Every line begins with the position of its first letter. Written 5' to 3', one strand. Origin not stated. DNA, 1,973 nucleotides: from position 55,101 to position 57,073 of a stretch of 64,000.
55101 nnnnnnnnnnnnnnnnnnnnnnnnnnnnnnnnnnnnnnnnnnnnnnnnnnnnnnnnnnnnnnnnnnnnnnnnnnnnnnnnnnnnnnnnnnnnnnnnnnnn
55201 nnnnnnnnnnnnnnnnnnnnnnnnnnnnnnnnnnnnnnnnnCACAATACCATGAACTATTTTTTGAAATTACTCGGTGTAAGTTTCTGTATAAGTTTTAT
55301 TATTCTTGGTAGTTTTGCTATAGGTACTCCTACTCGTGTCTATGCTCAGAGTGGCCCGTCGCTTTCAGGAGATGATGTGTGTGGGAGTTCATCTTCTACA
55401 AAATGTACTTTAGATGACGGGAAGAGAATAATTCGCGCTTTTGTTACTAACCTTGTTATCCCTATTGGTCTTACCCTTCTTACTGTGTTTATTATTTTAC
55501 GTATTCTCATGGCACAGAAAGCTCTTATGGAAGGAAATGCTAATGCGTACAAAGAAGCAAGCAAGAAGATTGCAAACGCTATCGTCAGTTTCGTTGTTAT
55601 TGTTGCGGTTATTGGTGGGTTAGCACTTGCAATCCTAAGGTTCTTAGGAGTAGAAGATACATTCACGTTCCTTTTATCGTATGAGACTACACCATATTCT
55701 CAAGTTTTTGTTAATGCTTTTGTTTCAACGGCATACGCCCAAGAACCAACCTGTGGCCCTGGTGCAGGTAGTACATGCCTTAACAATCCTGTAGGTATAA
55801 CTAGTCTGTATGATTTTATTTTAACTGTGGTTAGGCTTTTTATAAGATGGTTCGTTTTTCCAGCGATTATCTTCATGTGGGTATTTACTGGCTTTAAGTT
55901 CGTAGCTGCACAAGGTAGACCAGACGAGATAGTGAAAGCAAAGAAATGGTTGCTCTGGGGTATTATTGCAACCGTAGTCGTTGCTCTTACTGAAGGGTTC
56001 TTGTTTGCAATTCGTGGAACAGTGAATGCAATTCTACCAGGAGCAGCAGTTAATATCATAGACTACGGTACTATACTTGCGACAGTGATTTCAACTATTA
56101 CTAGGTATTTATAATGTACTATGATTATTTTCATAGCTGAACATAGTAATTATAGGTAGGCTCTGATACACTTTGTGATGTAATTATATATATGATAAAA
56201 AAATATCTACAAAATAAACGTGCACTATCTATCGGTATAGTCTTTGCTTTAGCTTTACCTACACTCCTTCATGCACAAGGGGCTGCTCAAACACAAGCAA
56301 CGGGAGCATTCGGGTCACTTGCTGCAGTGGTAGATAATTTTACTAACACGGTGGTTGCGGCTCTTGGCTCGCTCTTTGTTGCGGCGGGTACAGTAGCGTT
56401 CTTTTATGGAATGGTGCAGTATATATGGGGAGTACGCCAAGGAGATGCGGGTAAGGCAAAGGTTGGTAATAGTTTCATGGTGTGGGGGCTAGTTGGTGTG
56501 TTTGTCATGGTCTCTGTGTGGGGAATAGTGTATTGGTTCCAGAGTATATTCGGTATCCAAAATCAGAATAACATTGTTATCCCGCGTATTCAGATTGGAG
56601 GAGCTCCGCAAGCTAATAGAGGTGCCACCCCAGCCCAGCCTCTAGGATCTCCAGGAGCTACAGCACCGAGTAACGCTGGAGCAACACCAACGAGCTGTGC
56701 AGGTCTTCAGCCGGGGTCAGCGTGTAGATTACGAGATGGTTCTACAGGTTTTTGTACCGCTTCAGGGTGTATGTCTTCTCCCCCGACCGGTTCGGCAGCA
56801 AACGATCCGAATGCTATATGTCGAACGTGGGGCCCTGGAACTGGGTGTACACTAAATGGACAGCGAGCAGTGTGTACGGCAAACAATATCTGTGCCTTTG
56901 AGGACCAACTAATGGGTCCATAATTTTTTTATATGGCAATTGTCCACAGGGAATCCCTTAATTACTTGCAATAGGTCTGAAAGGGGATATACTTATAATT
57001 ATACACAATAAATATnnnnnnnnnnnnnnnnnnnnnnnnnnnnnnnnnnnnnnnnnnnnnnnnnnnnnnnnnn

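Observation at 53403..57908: Cluster of four adjacent genes encoding five paralogous signal-peptide / two-TM 'pilin-like' modules with Cys-containing extracellular segments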

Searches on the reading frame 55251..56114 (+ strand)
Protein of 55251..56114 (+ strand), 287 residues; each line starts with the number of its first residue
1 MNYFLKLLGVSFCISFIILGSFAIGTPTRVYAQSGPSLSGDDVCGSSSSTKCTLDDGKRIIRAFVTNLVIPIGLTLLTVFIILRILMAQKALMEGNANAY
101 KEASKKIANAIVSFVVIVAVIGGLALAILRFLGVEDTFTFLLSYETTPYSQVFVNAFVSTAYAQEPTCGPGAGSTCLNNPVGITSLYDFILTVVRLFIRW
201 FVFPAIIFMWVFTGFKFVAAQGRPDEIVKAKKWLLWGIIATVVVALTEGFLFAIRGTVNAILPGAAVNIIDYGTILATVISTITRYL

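Call 3: search_protein_families(library=pfam, proteins=[window:55251-56114:+], max_evalue=1)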
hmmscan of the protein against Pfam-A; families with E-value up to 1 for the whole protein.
window:55251-56114:+ (287 aa): 3 families
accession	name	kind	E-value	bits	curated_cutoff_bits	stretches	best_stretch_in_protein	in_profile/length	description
PF18895.5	T4SS_pilin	-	4.3e-09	36.8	26.6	2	197-247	15-64/71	Type IV secretion system pilin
PF00001.26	7tm_1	-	0.0032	17.4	30.5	1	13-130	105-223/260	7 transmembrane receptor (rhodopsin family)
PF01972.22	SDH_protease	-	0.029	13.8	31.3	1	74-148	15-89/286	ClpP-like SDH-type serine proteinase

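Call 4: search_protein_families(library=ncbifam, proteins=[window:55251-56114:+], max_evalue=1)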
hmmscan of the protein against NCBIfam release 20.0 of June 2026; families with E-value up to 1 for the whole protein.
window:55251-56114:+ (287 aa): 2 families
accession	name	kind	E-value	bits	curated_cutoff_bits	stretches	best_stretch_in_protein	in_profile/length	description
TIGR00779.1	cad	subfamily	0.004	17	181.65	1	182-262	114-189/193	CadD family cadmium resistance transporter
NF045849.1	ICE_MMCAP2_0565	equivalog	0.56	9.9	40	2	72-128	19-76/80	Mbov_0395 family pilin-like conjugal transfer protein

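Call 42: find_homologous_proteins(query=window:55251-56114:+, max_evalue=0.001)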
Query window:55251-56114:+ (287 aa): 38 proteins with E <= 0.001 among 2883 candidates.
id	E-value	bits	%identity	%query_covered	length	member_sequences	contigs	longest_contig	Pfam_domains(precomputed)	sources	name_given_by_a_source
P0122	8.5e-180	614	100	100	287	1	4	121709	PF18895.6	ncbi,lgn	-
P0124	1.4e-77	279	60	83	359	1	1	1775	PF18895.6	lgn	-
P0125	1.1e-72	263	57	84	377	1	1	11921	PF18895.6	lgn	-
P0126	2.8e-68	249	56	83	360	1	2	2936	PF18895.6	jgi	jgi:hypothetical protein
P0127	3.5e-58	215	47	88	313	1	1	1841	PF18895.6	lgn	-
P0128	2.7e-56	209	49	87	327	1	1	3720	-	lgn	-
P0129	4.5e-56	209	50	37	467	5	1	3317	-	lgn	-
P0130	2.1e-55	206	46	93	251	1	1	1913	PF18895.6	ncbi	-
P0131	6.7e-53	198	46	86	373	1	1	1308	PF18895.6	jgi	jgi:hypothetical protein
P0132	7.8e-53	198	50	79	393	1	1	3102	PF18895.6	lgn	-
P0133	8.6e-53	198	47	82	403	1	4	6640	-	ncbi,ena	-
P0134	1.8e-52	197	48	81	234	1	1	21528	PF18895.6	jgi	jgi:hypothetical protein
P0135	4.3e-52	195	44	46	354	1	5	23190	-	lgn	-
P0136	8.6e-52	194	47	82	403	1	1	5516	PF18895.6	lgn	-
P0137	1.0e-51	194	45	56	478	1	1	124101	PF18895.6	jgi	jgi:hypothetical protein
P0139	5.1e-51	192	44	92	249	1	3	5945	PF18895.6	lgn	-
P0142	1.3e-49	187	45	83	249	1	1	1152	PF18895.6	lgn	-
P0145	2.0e-48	183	49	36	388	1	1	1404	PF18895.6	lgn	-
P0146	2.4e-47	180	42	84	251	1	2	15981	PF18895.6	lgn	-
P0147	2.4e-46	177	52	32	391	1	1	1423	PF18895.6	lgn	-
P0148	3.3e-46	176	40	47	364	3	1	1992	PF18895.6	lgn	-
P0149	3.3e-46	176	38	52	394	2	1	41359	PF18895.6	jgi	jgi:hypothetical protein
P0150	4.8e-46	176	54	29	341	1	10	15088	PF18895.6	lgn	-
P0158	1.2e-37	148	38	85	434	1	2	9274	PF18895.6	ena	-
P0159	3.2e-28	117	37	80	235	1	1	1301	PF18895.6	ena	-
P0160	2.6e-26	111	34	75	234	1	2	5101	PF18895.6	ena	-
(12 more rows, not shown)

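Call 80: search_protein_families(library=phrogs, proteins=[window:55251-56114:+], max_evalue=0.01)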
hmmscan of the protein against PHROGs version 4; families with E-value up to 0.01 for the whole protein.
window:55251-56114:+ (287 aa): 0 families

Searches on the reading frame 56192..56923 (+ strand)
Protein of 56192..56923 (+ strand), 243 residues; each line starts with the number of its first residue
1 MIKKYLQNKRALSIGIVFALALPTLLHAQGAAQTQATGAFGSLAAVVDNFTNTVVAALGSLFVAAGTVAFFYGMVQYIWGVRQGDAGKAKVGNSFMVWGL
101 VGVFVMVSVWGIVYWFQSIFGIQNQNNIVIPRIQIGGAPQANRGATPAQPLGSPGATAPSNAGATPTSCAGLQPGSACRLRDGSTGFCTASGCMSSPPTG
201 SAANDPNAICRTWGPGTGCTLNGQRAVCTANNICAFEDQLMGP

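Call 3: search_protein_families(library=pfam, proteins=[window:56192-56923:+], max_evalue=1)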
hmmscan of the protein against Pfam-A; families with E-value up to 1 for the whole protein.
window:56192-56923:+ (243 aa): 3 families
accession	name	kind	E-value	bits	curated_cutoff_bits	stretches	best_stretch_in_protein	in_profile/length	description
PF18895.5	T4SS_pilin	-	0.00064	20.2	26.6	1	47-116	5-71/71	Type IV secretion system pilin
PF12725.13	DUF3810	-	0.036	13.9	28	1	39-119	5-88/311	Protein of unknown function (DUF3810)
PF02656.20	DUF202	-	0.48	11.3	23.4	1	39-82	19-67/68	Domain of unknown function (DUF202)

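Call 4: search_protein_families(library=ncbifam, proteins=[window:56192-56923:+], max_evalue=1)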
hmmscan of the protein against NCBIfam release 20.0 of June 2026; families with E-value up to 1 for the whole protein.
window:56192-56923:+ (243 aa): 0 families

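Call 11: find_encoding_contigs(protein=window:56192-56923:+, flank=10000, max_places=6)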
Protein window:56192-56923:+ (243 aa): 2 contigs read that carry it; 2 places shown.
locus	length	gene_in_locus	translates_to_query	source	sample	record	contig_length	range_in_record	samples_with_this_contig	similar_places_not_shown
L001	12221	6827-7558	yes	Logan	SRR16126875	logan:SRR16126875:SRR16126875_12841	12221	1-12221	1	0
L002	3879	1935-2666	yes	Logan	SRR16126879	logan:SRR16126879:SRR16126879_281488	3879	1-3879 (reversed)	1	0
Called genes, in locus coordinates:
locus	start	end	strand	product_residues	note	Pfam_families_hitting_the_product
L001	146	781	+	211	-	PF13483:Lactamase_B_3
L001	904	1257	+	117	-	-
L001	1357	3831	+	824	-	PF00521:DNA_topoisoIV, PF03989:DNA_gyraseA_C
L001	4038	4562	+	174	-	PF01209:Ubie_methyltran, PF05175:MTS, PF13489:Methyltransf_23, PF06325:PrmA, PF13847:Methyltransf_31, PF08241:Methyltransf_11, PF08242:Methyltransf_12, PF13649:Methyltransf_25, +3 more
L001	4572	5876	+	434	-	-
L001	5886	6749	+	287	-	PF18895:T4SS_pilin (faint)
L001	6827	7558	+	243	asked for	-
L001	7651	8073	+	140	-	PF18895:T4SS_pilin (faint)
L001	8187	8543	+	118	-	PF18895:T4SS_pilin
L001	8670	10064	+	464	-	PF00587:tRNA-synt_2b, PF03129:HGTP_anticodon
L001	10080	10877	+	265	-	-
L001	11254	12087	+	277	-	-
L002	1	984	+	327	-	?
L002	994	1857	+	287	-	PF18895:T4SS_pilin (faint)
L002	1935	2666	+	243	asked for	-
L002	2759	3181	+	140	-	PF18895:T4SS_pilin (faint)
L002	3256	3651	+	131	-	PF18895:T4SS_pilin (weak)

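Call 18: list_cluster_members(proteins=[P0001, window:56192-56923:+, window:55251-56114:+, window:57513-57908:+])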
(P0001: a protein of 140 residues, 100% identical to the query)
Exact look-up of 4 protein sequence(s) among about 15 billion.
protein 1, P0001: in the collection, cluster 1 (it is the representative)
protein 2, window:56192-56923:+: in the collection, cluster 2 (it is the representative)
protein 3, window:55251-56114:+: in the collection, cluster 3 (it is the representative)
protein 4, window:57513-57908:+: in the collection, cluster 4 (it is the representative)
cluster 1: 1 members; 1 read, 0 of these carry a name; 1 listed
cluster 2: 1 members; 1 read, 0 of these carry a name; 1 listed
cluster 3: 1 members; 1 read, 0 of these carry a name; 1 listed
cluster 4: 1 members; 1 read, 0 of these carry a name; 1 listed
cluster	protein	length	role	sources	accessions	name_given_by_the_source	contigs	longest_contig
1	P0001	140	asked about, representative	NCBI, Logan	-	-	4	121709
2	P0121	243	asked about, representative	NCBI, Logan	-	-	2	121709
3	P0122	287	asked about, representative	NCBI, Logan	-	-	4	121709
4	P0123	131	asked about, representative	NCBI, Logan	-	-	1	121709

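Call 80: search_protein_families(library=phrogs, proteins=[window:56192-56923:+], max_evalue=0.01)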
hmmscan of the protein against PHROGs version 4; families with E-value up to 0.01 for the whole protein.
window:56192-56923:+ (243 aa): 0 families
